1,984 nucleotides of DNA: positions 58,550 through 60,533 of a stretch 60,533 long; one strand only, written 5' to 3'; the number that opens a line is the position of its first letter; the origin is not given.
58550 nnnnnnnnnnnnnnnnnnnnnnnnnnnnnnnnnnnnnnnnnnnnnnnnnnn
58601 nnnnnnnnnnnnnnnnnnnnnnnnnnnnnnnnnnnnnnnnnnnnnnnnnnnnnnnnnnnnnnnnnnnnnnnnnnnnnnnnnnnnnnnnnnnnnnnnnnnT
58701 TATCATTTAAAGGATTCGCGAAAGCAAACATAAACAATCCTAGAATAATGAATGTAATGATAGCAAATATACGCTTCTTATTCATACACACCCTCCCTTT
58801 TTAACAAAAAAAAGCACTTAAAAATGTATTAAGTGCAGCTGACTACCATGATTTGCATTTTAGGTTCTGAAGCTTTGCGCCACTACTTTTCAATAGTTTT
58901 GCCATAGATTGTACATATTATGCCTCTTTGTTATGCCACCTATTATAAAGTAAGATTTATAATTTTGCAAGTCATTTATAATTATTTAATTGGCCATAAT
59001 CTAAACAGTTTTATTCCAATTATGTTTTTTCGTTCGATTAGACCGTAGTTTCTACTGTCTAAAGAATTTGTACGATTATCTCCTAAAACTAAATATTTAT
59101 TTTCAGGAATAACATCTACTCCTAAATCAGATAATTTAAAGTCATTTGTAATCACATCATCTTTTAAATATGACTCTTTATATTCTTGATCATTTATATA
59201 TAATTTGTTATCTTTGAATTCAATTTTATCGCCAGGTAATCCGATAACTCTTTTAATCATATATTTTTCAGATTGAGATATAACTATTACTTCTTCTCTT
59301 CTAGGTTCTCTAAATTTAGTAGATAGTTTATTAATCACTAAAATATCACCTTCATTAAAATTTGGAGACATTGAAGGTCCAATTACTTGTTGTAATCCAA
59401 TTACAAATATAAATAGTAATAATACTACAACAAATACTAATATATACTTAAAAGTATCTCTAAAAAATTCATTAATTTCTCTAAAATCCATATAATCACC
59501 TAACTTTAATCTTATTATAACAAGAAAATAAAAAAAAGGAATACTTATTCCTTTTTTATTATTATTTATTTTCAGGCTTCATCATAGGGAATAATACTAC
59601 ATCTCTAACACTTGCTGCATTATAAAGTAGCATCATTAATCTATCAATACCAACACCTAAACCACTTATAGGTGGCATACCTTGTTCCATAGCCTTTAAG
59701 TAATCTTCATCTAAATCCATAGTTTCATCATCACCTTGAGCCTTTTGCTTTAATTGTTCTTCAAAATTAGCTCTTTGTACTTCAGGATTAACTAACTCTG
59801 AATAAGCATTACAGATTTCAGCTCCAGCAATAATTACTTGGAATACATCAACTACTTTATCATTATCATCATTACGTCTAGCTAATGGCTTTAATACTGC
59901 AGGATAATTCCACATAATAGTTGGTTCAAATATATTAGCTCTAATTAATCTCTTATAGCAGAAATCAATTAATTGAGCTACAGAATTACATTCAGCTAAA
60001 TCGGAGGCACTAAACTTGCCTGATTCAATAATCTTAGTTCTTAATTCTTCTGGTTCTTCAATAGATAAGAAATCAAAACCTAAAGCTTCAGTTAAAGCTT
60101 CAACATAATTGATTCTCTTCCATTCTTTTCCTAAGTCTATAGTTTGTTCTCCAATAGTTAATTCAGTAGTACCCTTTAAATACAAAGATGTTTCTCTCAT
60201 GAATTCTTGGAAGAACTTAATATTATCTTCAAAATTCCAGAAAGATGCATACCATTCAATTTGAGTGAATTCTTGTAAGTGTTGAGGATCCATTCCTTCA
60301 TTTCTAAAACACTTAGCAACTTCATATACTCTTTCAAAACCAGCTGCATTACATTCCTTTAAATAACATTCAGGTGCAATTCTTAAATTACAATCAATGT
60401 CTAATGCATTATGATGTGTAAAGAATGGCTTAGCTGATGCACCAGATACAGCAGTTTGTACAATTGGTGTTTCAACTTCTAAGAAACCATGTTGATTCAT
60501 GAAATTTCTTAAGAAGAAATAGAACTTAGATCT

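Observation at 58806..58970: Candidate c-di-GMP-I (GEMM-I) riboswitch plus terminator directly upstream of a 1049-aa surface protein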

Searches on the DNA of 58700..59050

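Call 4: search_rna_families(source=window, start=58700, end=59050, threshold=evalue, max_evalue=1, show_alignments=3)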
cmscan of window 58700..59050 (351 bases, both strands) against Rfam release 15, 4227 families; matches with E-value up to 1: 1.
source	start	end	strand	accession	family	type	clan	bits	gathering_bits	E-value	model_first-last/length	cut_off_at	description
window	58831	58913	-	RF01051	c-di-GMP-I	Cis-reg; riboswitch;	CL00126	60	35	1.7e-11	1-87/87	no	c-di-GMP-I riboswitch aptamer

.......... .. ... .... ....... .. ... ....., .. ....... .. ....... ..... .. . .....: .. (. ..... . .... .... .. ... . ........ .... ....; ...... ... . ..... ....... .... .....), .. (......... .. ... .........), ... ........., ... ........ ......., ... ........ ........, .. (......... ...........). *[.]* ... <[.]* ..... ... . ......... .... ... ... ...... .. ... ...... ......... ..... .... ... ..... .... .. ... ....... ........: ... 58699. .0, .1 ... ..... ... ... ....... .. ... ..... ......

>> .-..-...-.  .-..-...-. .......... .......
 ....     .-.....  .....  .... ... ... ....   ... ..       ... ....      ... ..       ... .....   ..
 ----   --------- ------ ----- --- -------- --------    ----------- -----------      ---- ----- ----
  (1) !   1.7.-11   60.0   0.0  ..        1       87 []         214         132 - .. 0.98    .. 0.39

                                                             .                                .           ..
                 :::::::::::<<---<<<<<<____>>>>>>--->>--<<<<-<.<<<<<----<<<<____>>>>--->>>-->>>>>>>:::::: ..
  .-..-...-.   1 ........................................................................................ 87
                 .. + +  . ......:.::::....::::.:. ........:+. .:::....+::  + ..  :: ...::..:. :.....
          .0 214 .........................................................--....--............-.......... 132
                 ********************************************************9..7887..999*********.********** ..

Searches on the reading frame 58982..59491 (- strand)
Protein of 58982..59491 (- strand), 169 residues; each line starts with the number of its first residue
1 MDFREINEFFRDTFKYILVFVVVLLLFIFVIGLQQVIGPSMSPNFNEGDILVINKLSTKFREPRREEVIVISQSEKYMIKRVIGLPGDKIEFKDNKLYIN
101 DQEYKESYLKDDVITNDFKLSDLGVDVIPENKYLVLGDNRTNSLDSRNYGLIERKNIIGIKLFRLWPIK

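Call 10: search_protein_families(library=pfam, proteins=[window:58982-59491:-], max_evalue=0.01)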
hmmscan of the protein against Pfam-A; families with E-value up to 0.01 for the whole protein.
window:58982-59491:- (169 aa): 2 families
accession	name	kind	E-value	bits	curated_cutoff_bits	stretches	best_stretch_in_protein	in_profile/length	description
PF10502.14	Peptidase_S26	-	1.6e-42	145.8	22.9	1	16-166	8-168/168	Signal peptidase, peptidase S26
PF00717.28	Peptidase_S24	-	1.3e-06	28.5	23.3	1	35-94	39-93/116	Peptidase S24-like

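Call 11: search_protein_families(library=ncbifam, proteins=[window:58982-59491:-], max_evalue=0.01)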
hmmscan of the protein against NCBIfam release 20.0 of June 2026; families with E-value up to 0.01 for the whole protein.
window:58982-59491:- (169 aa): 8 families
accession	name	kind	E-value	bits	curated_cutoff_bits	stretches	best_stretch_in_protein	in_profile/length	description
TIGR02227.1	sigpep_I_bact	equivalog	5.2e-48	163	47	1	17-168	6-161/162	signal peptidase I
NF008114.0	PRK10861.1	equivalog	5.5e-14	52.2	277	2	122-159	258-295/324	signal peptidase I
TIGR02771.1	TraF_Ti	equivalog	6.1e-14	51.9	100.25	1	76-160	82-164/171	conjugative transfer signal peptidase TraF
TIGR02754.1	sod_Ni_protease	equivalog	2.7e-11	43.8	63.25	2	129-160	56-87/90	nickel-type superoxide dismutase maturation protease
NF010459.0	PRK13884.1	subfamily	1.4e-08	34.4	156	1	76-159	86-170/178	conjugal transfer peptidase TraF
TIGR02228.1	sigpep_I_arch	equivalog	1.7e-06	28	51.85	1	16-86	9-86/158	signal peptidase I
NF010412.0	PRK13838.1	subfamily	0.0001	21.8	186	1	77-160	88-168/177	conjugal transfer pilin processing protease TraF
NF046067.1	SigPepSipWBacil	equivalog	0.0013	18.3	190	1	29-92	36-101/189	signal peptidase I SipW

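Call 62: find_encoding_contigs(protein=window:58982-59491:-, flank=10000, max_places=4)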
Protein window:58982-59491:- (169 aa): 8 contigs read that carry it; 4 places shown.
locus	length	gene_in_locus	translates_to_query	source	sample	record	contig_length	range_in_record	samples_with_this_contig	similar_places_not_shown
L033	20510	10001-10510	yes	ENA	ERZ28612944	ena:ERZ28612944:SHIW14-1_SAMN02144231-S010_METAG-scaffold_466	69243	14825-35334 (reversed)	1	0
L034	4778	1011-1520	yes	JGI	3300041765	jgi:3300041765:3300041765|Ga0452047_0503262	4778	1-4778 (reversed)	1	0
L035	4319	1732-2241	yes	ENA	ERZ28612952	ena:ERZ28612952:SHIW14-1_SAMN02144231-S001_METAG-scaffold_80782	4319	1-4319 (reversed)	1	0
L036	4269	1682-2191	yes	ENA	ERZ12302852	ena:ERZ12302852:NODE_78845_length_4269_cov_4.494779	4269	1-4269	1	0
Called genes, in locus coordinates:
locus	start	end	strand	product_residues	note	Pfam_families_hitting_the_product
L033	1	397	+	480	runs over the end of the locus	-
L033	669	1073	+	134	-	-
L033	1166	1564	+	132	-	PF01475:FUR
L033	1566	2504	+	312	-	PF01297:ZnuA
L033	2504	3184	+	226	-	PF13175:AAA_15 (weak), PF13476:AAA_23 (weak), PF13555:AAA_29 (weak), PF00005:ABC_tran, PF02463:SMC_N, PF13401:AAA_22 (weak), PF13304:AAA_21 (weak)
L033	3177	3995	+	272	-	PF00950:ABC-3, PF01032:FecCD (weak)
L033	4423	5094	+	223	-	PF03590:AsnA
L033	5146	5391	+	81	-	-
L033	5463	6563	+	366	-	-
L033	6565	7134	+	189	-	PF00485:PRK (faint), PF13671:AAA_33 (weak)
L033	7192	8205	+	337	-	PF03706:LPG_synthase_TM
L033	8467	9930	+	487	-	PF01336:tRNA_anti-codon, PF00152:tRNA-synt_2, PF01409:tRNA-synt_2d (faint)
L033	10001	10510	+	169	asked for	PF10502:Peptidase_S26, PF00717:Peptidase_S24 (weak)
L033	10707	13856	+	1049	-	-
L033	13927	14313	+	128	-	PF08000:bPH_1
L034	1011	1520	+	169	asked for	PF10502:Peptidase_S26, PF00717:Peptidase_S24 (weak)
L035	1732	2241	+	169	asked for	PF10502:Peptidase_S26, PF00717:Peptidase_S24 (weak)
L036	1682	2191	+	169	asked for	PF10502:Peptidase_S26, PF00717:Peptidase_S24 (weak)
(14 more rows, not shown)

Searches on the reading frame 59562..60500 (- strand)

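Call 10: search_protein_families(library=pfam, proteins=[window:59562-60500:-], max_evalue=0.01)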
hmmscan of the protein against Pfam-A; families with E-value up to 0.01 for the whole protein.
window:59562-60500:- (312 aa): 2 families
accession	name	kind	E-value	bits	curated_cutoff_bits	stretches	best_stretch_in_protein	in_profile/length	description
PF00152.25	tRNA-synt_2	-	6.9e-68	229.4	25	1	1-307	36-307/308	tRNA synthetases class II (D, K and N)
PF01409.25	tRNA-synt_2d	-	2.2e-07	31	19.8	1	58-103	105-152/246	tRNA synthetases class II core domain (F)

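Call 11: search_protein_families(library=ncbifam, proteins=[window:59562-60500:-], max_evalue=0.01)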
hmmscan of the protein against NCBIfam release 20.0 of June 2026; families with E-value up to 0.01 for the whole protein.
window:59562-60500:- (312 aa): 19 families
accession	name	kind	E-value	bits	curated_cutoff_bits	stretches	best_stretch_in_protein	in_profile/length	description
NF001756.1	PRK00484.1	subfamily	1.6e-111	373.4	468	1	1-310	183-488/488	lysine--tRNA ligase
TIGR00499.1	lysS_bact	equivalog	2.4e-100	336.5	427.6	1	1-310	186-495/496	lysine--tRNA ligase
NF002821.0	PRK02983.1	equivalog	5.4e-84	283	742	1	2-310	793-1101/1102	bifunctional lysylphosphatidylglycerol synthetase/lysine--tRNA ligase LysX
NF009101.0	PRK12445.1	subfamily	2e-79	267.5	1026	1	2-310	199-504/505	lysine--tRNA ligase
TIGR00462.1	genX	equivalog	8.4e-55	186.3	286.9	1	2-304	16-304/304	EF-P lysine aminoacylase EpmA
NF006828.0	PRK09350.1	equivalog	4.5e-46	157.6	264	1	3-306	32-322/325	elongation factor P--(R)-beta-lysine ligase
NF003483.0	PRK05159.1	equivalog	6.9e-27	94.4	353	1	2-305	152-430/438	aspartate--tRNA(Asn) ligase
NF001750.0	PRK00476.1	equivalog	2.8e-26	92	443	2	211-307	468-560/590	aspartate--tRNA ligase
TIGR00459.1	aspS_bact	equivalog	1.3e-25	89.8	373.85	2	1-138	153-280/586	aspartate--tRNA ligase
TIGR00458.1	aspS_nondisc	equivalog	4.6e-23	81.9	368.4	2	2-137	148-285/428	aspartate--tRNA(Asn) ligase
TIGR00457.1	asnS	equivalog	5e-20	71.8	342.6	1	2-307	151-449/455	asparagine--tRNA ligase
NF003037.0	PRK03932.1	equivalog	1.3e-19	70.5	414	1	2-308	148-446/451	asparagine--tRNA ligase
NF009460.0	PRK12820.1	equivalog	8.7e-17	60.5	1379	2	2-137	188-312/723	bifunctional aspartyl-tRNA synthetase/aspartyl/glutamyl-tRNA amidotransferase subunit C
NF003210.0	PRK04172.1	equivalog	3.4e-08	32.8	350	1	55-103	353-403/496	phenylalanine--tRNA ligase subunit alpha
TIGR00468.1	pheS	equivalog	1.8e-06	27.4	237.45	1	56-103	181-230/324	phenylalanine--tRNA ligase subunit alpha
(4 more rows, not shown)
